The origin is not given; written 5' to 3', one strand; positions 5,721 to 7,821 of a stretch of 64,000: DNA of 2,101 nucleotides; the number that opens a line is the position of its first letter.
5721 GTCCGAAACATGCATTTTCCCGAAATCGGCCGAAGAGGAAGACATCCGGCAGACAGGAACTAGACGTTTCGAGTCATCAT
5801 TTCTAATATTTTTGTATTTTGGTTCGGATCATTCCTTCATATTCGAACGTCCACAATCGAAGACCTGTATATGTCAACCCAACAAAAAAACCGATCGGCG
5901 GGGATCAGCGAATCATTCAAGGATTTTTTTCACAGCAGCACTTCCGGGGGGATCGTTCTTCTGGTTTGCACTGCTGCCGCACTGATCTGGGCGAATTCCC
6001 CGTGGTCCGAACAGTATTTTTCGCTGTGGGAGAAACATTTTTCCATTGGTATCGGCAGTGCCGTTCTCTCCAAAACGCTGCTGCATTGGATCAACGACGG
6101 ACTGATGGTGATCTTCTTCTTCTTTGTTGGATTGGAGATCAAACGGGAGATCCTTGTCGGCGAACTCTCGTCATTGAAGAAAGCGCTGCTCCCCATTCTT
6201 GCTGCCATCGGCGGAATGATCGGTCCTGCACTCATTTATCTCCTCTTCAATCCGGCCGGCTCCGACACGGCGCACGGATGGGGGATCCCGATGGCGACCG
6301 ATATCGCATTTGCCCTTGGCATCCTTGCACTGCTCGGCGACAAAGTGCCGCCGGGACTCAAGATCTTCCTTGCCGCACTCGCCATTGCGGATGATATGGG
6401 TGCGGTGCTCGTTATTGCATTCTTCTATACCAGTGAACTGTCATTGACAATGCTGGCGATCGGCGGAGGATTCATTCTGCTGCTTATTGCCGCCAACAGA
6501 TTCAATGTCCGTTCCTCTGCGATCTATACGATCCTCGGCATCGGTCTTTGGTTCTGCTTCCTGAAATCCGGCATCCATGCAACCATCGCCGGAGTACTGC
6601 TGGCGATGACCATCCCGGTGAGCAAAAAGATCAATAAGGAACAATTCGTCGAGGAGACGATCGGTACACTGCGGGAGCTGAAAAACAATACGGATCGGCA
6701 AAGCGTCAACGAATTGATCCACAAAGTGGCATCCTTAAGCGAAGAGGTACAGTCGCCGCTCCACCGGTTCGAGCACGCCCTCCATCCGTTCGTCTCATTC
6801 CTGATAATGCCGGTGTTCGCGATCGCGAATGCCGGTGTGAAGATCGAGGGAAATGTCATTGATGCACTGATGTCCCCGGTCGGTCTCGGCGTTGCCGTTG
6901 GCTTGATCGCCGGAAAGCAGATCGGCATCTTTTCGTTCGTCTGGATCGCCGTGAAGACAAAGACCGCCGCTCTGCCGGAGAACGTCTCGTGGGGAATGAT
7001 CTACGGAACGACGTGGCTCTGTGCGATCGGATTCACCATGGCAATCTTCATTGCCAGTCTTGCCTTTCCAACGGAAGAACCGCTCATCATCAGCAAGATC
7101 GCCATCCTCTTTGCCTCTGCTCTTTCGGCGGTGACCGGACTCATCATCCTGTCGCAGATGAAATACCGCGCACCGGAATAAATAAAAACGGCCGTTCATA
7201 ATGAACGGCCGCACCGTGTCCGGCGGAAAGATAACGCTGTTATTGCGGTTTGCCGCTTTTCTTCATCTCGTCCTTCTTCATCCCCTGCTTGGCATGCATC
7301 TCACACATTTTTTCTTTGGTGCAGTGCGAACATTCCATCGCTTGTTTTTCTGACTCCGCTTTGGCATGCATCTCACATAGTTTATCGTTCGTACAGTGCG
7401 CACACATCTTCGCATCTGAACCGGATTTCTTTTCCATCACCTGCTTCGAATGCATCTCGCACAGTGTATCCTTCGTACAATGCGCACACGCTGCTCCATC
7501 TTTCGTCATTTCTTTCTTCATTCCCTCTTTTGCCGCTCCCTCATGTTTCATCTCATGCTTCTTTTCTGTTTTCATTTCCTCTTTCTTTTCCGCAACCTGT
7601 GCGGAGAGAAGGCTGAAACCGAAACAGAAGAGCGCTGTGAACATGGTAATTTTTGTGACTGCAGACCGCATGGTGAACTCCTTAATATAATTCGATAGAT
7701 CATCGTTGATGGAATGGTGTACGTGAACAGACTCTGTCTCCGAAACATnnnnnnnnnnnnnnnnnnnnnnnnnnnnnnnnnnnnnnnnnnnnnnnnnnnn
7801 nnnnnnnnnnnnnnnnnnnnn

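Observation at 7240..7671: Secreted protein with three copies of a C-x-H-C-T-x4-C-E-M-H unit: candidate new periplasmic metal- or redox-binding motif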

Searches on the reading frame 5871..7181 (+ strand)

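Call 5: search_protein_families(library=pfam, proteins=[window:5871-7181:+], max_evalue=1)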
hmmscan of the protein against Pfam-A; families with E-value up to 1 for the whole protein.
window:5871-7181:+ (436 aa): 1 family
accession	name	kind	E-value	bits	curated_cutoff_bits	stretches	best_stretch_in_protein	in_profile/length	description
PF06965.17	Na_H_antiport_1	-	2.7e-152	507.4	23.5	1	18-427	2-374/374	Na+/H+ antiporter 1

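Call 18: search_protein_families(library=ncbifam, proteins=[window:5871-7181:+], max_evalue=0.00001)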
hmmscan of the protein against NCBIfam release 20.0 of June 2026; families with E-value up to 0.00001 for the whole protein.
window:5871-7181:+ (436 aa): 5 families
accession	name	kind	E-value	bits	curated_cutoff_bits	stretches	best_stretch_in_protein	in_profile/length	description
NF007111.0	PRK09560.1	subfamily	3.5e-146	487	423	2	11-258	6-245/389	Na(+)/H(+) antiporter NhaA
NF011428.0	PRK14856.1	equivalog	4.4e-136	454.2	639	1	6-434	4-434/438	sodium/proton antiporter NhaA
NF007112.0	PRK09561.1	subfamily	1.6e-135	452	408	2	14-257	3-246/389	sodium/proton antiporter NhaA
TIGR00773.1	NhaA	equivalog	7.4e-133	443.1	254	1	19-426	1-373/374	Na+/H+ antiporter NhaA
NF011427.0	PRK14854.1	subfamily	3.2e-107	358.9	558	2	22-261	8-249/383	pH-dependent sodium/proton antiporter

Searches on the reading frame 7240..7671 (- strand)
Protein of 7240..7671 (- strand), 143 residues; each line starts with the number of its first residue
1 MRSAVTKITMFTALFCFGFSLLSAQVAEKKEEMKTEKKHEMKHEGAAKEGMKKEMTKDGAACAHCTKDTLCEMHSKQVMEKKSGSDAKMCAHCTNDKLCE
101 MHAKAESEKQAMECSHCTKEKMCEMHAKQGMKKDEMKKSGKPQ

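Call 5: search_protein_families(library=pfam, proteins=[window:7240-7671:-], max_evalue=1)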
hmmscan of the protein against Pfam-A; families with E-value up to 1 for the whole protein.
window:7240-7671:- (143 aa): 3 families
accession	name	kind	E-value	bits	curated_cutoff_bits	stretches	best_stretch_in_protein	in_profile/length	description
PF08879.15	WRC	-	0.0054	16.8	28.6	1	119-138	23-42/43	WRC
PF01848.21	HOK_GEF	-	0.0055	16.7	22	0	63-75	17-29/42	Hok/gef family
PF12760.12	Zn_ribbon_IS1595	-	0.12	12.9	25.4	0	89-119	20-45/46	Transposase zinc-ribbon domain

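Call 6: search_protein_families(library=ncbifam, proteins=[window:7240-7671:-], max_evalue=1)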
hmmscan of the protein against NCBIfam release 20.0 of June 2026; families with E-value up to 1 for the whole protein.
window:7240-7671:- (143 aa): 3 families
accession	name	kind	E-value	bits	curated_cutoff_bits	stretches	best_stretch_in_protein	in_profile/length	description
NF007290.0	PRK09759.1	equivalog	0.00027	20.9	89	0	67-77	25-35/50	type I toxin-antitoxin system toxin HokA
NF002448.0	PRK01614.1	equivalog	0.0076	16.5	83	1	45-92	33-80/85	Sec-independent protein translocase subunit TatA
TIGR02953.1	penta_MxKDx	subfamily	0.077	13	41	1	8-81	3-75/78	pentapeptide MXKDX repeat protein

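Call 7: find_homologous_proteins(query=window:7240-7671:-, max_evalue=0.001)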
Query window:7240-7671:- (143 aa): 1 proteins with E <= 0.001 among 42 candidates.
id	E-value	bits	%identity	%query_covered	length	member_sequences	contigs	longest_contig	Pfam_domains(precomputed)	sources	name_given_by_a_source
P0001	3.9e-48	181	69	100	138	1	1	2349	-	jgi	jgi:hypothetical protein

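Call 9: find_encoding_contigs(protein=P0001, flank=10000)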
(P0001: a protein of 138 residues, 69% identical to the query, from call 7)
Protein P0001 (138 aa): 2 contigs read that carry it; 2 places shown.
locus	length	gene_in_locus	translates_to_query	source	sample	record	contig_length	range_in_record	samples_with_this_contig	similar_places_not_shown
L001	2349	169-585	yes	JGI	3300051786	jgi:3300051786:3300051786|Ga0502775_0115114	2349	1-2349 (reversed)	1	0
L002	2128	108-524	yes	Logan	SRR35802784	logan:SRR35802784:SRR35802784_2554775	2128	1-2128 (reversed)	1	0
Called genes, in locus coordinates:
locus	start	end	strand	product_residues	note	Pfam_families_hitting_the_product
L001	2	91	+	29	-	?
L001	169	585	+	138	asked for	-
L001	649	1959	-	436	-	PF06965:Na_H_antiport_1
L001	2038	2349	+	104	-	?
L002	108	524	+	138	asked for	-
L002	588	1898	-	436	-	PF06965:Na_H_antiport_1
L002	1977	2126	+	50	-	?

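Call 17: find_encoding_contigs(protein=window:7240-7671:-, flank=10000)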
Protein window:7240-7671:- (143 aa): 1 contig read that carries it; 1 place shown.
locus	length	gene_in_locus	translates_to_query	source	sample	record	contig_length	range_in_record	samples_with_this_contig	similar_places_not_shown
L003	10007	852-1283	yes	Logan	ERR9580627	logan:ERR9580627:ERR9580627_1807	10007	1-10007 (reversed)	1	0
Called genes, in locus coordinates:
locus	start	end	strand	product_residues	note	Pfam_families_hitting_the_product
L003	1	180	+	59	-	?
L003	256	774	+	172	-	PF16694:Cytochrome_P460 (weak)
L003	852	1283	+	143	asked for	-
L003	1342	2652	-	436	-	PF06965:Na_H_antiport_1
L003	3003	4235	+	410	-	PF00109:ketoacyl-synt, PF02801:Ketoacyl-synt_C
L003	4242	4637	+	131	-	PF00072:Response_reg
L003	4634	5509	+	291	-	PF00795:CN_hydrolase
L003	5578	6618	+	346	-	PF04371:PAD_porph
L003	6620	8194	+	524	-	PF18962:Por_Secre_tail (weak)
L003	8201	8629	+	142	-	PF20791:Acyl-ACP_TE_C, PF01643:Acyl-ACP_TE, PF13279:4HBT_2, PF03061:4HBT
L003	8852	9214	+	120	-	PF00165:HTH_AraC (faint), PF12833:HTH_18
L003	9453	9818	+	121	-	PF12833:HTH_18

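Call 24: find_homologous_proteins(query=A3, max_evalue=0.01)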
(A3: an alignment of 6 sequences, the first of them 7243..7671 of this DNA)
Query A3 (6 sequences) (143 aa, profile of the alignment): 11 proteins with E <= 0.01 among 8000 candidates.
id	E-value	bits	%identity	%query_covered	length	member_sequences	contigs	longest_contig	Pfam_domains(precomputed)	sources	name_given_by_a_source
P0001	1.3e-38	150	69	100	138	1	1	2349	-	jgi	jgi:hypothetical protein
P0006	2.5e-37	145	39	93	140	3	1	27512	PF09463.16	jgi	-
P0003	5.1e-36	141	39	96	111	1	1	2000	-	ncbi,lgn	-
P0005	2.6e-35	139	39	81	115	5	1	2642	-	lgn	-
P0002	3.2e-31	126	59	45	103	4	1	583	-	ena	-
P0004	4.6e-31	125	43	73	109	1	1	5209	-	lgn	-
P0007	8.3e-28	115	33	94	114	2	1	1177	-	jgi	jgi:hypothetical protein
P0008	9.2e-13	66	33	73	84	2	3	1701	-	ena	-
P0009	2.4e-12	65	67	21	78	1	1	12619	-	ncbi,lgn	ncbi:MAG: hypothetical protein ACOYNS_11755 [Bacteroidota bacterium]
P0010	2.9e-12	64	45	37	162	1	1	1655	-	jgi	jgi:hypothetical protein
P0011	3.1e-11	61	42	48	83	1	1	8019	-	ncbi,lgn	-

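Call 26: find_encoding_contigs(protein=P0006, flank=8000, max_places=3)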
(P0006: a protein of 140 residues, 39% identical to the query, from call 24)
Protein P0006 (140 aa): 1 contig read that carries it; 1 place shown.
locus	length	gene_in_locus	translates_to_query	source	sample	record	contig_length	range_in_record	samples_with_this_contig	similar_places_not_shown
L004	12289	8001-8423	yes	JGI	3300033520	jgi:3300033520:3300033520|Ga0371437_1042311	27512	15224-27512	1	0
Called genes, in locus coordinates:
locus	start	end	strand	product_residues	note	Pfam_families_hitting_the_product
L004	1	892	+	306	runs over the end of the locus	PF04960:Glutaminase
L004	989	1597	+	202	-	PF02230:Abhydrolase_2, PF01738:DLH (weak)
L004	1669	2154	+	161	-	PF00578:AhpC-TSA, PF08534:Redoxin, PF00085:Thioredoxin (weak), PF13098:Thioredoxin_2, PF13905:Thioredoxin_8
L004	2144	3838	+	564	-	PF19494:DUF6029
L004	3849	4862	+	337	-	PF06764:DUF1223 (weak), PF18962:Por_Secre_tail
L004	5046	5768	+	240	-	PF00072:Response_reg, PF00486:Trans_reg_C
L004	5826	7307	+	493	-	PF00672:HAMP, PF00512:HisKA, PF02518:HATPase_c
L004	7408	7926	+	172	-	PF16694:Cytochrome_P460 (faint)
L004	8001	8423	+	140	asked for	PF09463:Opy2 (faint)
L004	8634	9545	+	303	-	-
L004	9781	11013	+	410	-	PF00109:ketoacyl-synt, PF02801:Ketoacyl-synt_C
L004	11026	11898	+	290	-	PF00795:CN_hydrolase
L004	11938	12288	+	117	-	?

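Call 27: find_encoding_contigs(protein=P0009, flank=8000, max_places=3)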
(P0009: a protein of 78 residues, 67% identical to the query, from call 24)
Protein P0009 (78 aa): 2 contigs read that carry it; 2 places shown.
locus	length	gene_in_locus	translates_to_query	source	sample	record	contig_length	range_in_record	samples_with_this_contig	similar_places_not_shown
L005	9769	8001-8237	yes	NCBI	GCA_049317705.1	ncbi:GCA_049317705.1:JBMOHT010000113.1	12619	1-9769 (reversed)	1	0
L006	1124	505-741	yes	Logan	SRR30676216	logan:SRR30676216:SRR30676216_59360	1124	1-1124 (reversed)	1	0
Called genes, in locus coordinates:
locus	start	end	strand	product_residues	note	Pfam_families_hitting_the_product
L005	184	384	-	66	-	PF00313:CSD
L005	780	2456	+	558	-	PF00920:ILVD_EDD_N, PF24877:ILV_EDD_C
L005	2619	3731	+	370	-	PF00144:Beta-lactamase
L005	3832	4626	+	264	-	-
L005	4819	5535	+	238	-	PF00072:Response_reg, PF00486:Trans_reg_C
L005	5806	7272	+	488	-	PF00672:HAMP, PF00512:HisKA, PF02518:HATPase_c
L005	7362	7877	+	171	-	PF16694:Cytochrome_P460 (faint)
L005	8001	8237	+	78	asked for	-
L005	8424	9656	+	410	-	PF00109:ketoacyl-synt, PF02801:Ketoacyl-synt_C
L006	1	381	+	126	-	?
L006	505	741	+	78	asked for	-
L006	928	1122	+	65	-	?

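Call 28: find_encoding_contigs(protein=P0011, flank=8000, max_places=3)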
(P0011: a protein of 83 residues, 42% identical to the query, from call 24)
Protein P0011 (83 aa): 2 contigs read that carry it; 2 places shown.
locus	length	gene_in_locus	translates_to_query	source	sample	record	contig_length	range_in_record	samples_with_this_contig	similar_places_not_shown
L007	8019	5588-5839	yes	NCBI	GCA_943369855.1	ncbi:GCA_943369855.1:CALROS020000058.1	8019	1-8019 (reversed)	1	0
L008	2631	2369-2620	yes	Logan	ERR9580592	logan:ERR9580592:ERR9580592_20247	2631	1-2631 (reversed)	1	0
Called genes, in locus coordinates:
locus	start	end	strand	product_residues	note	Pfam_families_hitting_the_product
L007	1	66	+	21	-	?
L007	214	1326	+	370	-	PF00144:Beta-lactamase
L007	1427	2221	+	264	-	-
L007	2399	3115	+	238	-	PF00072:Response_reg, PF00486:Trans_reg_C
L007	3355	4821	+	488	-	PF00672:HAMP, PF00512:HisKA, PF02518:HATPase_c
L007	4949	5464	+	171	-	PF16694:Cytochrome_P460 (faint)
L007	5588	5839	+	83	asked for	-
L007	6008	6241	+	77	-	-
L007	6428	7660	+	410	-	PF00109:ketoacyl-synt, PF02801:Ketoacyl-synt_C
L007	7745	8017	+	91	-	?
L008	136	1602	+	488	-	PF00672:HAMP, PF00512:HisKA, PF02518:HATPase_c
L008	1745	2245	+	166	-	PF16694:Cytochrome_P460 (faint)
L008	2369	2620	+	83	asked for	-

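Call 31: find_encoding_contigs(protein=P0010, flank=8000, max_places=3)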
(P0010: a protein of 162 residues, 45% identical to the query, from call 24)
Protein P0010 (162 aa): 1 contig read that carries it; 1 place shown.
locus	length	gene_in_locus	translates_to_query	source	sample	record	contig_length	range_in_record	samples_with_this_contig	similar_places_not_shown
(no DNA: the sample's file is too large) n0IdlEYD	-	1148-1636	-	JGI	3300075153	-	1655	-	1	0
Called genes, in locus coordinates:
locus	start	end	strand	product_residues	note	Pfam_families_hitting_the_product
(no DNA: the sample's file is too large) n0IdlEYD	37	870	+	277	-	PF04962:KduI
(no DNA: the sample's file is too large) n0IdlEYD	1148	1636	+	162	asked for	-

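Call 50: predict_structure(alignment_id=A4)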
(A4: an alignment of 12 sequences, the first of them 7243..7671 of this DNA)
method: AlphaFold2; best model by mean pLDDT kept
length: 143 residues; sequences in the alignment: 12
mean_pLDDT: 59.2   pTM: 0.27
mean pLDDT of the five models: 59.2, 57.2, 56.1, 51.1, 46.9
residues with pLDDT >= 90: 0; 70-90: 54; 50-70: 29; < 50: 60
segments of 3 or more residues with pLDDT < 50: 1-3, 16-18, 20-57, 80-87, 140-143
pLDDT, mean of each block of 10 residues (from residue 1): 50 49 46 44 37 44 75 67 50 80 77 81 80 53 43
secondary structure, 60 per line:
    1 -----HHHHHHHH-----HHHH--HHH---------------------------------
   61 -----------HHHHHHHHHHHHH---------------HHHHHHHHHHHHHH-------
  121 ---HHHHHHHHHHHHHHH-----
elements in order: H6-13 H19-22 H72-84 H100-113 H124-138

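Call 57: search_solved_structures(query=A4, max_evalue=10, show_alignments=3)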
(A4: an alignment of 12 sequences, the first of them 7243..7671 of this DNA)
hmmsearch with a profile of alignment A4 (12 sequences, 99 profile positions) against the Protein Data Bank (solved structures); distinct sequences matched with E-value up to 10: 4.
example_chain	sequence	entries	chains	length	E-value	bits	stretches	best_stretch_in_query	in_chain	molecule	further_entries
9bz0_M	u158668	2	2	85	0.35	14.2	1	37-75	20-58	Transcription elongation factor 1 homolog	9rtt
9fd2_f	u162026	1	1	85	0.42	13.9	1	35-75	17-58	Transcription elongation factor 1 homolog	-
1wii_A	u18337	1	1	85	0.46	13.8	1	38-75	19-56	Hypothetical UPF0222 protein MGC4549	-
8b3d_M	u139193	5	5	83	0.51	13.7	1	37-75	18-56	Transcription elongation factor 1 homolog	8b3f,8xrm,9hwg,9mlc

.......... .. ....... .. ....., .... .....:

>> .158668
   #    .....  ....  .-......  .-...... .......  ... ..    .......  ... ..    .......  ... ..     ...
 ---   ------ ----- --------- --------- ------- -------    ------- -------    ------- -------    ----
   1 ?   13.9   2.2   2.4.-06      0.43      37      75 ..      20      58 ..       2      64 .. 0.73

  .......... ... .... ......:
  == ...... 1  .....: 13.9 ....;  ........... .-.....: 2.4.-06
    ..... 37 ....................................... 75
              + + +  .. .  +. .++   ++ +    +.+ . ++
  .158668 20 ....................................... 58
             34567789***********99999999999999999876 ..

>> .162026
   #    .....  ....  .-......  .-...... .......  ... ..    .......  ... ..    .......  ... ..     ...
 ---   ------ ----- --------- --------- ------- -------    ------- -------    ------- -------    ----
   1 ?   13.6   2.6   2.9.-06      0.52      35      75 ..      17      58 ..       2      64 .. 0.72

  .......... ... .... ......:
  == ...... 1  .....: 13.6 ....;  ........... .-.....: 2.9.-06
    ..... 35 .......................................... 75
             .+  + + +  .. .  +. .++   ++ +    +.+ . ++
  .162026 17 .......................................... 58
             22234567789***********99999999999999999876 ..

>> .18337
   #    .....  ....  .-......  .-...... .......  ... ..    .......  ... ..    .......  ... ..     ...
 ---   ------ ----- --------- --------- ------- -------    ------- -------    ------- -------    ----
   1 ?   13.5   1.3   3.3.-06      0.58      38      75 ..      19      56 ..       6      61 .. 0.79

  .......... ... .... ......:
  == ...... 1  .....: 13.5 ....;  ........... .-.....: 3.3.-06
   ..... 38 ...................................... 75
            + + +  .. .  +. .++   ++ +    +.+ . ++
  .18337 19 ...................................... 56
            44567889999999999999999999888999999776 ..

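Call 60: fold_search(model_id=the predicted structure, library=pdb)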
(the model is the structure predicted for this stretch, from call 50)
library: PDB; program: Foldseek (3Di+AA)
matches with E <= 10: 0; with E <= 0.001: 0
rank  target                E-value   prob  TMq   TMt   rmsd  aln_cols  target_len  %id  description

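Call 80: find_related_loci(query=A4, collection=metagenome_contigs, flank=6000)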
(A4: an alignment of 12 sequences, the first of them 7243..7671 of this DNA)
Query A4 (143 aa) in metagenome_contigs; peptide patterns used: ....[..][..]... (x = any residue, [..] = any of these).
8 stretches matched a pattern; 1 encode a relative of the query (tblastn E <= 1e-3); 1 distinct loci.
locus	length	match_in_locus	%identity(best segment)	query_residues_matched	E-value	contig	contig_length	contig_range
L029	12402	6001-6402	38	1-133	3e-21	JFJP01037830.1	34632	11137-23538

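Call 88: search_protein_families(library=pfam, proteins=[L004:8634-9545:+], max_evalue=0.01)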
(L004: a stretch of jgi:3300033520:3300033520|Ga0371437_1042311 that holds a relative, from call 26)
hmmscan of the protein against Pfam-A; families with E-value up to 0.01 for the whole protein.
L004:8634-9545:+ (303 aa): 0 families

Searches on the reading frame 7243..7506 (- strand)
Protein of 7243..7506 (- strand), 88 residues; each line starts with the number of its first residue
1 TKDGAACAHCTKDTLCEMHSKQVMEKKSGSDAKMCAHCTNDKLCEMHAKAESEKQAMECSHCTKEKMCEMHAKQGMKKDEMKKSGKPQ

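Call 21: search_protein_representatives(alignment_id=A1)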
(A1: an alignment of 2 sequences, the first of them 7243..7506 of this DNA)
Query: 2 sequences, 88 profile positions. Proteins with E-value up to 0.001 (for the whole library): 5; up to 1e-10: 3; up to 1e-30: 1. The best 5 are listed.
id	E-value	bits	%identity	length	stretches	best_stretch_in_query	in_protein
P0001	5.1e-40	151.7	-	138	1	1-88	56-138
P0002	3.7e-13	65.6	-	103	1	17-87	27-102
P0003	2.5e-12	63.0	-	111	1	18-86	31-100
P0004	1.7e-07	47.5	-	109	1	1-54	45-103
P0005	8.8e-06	42.0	-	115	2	1-75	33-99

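Call 30: find_encoding_contigs(protein=P0005, flank=8000, max_places=3)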
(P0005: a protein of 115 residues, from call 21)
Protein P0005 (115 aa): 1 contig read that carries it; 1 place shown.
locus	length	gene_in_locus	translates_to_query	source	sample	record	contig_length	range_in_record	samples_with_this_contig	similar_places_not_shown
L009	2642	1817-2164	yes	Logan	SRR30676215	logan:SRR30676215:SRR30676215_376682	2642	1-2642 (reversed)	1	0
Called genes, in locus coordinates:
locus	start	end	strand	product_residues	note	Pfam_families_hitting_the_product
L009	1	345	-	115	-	?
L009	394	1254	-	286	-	PF12697:Abhydrolase_6 (weak)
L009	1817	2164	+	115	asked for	-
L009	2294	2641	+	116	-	?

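Call 32: find_encoding_contigs(protein=P0004, flank=8000, max_places=3)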
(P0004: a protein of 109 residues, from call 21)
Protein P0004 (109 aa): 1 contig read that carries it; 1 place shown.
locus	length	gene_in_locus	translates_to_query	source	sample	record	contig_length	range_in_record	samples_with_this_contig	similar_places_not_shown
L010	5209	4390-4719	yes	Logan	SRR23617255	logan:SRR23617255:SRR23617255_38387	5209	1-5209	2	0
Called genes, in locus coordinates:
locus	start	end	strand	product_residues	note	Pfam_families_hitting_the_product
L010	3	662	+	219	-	?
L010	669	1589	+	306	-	PF04960:Glutaminase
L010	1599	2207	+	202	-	PF02230:Abhydrolase_2, PF01738:DLH (weak)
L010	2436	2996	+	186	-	PF04542:Sigma70_r2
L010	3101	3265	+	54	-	-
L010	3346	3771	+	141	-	PF20587:DUF6789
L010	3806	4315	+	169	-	PF16694:Cytochrome_P460 (weak)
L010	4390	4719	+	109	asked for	-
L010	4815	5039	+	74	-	-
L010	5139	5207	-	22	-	?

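Call 92: search_dna_similar(query=window:7243-7506:-, collection=plasmids, mode=protein, max_evalue=0.01, max_rows=10)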
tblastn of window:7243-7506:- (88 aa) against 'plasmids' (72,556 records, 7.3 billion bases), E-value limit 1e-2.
No match.
